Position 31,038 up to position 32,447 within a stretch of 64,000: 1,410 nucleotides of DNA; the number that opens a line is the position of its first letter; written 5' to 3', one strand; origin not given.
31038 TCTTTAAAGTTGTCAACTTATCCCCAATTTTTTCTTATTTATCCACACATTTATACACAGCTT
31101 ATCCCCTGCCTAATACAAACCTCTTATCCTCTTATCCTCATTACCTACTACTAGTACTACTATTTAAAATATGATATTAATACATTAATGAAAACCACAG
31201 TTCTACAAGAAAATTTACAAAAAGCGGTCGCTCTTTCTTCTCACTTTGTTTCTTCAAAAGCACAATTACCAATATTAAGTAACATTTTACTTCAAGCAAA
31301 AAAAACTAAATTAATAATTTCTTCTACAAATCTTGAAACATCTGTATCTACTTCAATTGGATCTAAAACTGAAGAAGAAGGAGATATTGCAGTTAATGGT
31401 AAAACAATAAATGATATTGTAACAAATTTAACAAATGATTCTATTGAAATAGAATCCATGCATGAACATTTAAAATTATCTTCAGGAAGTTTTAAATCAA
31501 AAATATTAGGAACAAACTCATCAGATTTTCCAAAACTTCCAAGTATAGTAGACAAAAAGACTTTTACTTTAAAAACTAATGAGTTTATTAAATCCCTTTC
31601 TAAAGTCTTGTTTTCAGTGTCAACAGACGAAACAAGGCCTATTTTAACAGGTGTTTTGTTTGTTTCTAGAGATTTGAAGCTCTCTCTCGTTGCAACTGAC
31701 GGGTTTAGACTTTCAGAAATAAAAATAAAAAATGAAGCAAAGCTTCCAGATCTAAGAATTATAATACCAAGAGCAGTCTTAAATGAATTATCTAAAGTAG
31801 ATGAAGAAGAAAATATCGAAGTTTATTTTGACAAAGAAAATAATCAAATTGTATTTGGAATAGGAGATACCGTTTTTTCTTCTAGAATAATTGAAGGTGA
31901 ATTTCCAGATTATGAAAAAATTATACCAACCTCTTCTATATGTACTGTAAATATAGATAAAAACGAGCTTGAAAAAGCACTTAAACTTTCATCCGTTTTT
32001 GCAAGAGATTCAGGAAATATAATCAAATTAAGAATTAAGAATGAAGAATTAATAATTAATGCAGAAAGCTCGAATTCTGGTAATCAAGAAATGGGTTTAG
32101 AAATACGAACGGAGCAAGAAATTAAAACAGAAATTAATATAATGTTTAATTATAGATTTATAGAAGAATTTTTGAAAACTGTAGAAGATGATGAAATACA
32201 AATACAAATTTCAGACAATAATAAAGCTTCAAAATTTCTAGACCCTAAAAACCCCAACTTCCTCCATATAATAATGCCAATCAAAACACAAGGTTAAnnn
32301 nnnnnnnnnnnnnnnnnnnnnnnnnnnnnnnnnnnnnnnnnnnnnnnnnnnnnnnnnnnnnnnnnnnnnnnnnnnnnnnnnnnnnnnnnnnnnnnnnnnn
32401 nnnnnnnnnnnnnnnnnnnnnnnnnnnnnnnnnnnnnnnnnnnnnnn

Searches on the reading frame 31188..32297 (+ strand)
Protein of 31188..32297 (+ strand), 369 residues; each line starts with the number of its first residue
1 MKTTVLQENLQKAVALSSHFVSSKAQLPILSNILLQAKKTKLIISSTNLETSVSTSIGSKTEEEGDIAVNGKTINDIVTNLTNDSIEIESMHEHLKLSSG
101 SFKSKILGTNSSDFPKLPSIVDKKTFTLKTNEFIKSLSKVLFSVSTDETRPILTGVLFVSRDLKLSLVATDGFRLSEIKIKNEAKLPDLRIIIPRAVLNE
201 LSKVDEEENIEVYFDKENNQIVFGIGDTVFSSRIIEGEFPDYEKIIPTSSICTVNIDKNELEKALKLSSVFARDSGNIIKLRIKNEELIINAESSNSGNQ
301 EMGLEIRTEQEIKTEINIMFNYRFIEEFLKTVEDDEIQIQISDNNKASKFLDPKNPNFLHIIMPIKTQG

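Call 8: search_protein_families(library=pfam, proteins=[window:31188-32297:+], max_evalue=0.001)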
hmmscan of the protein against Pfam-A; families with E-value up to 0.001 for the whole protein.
window:31188-32297:+ (369 aa): 3 families
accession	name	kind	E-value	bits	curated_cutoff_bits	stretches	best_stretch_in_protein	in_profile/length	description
PF00712.24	DNA_pol3_beta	-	4.6e-32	111.1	24.4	2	1-118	1-120/120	DNA polymerase III beta subunit, N-terminal domain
PF02767.21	DNA_pol3_beta_2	-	3e-28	98.8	27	1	127-241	1-116/116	DNA polymerase III beta subunit, central domain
PF02768.20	DNA_pol3_beta_3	-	5e-16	59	27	1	244-365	2-120/121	DNA polymerase III beta subunit, C-terminal domain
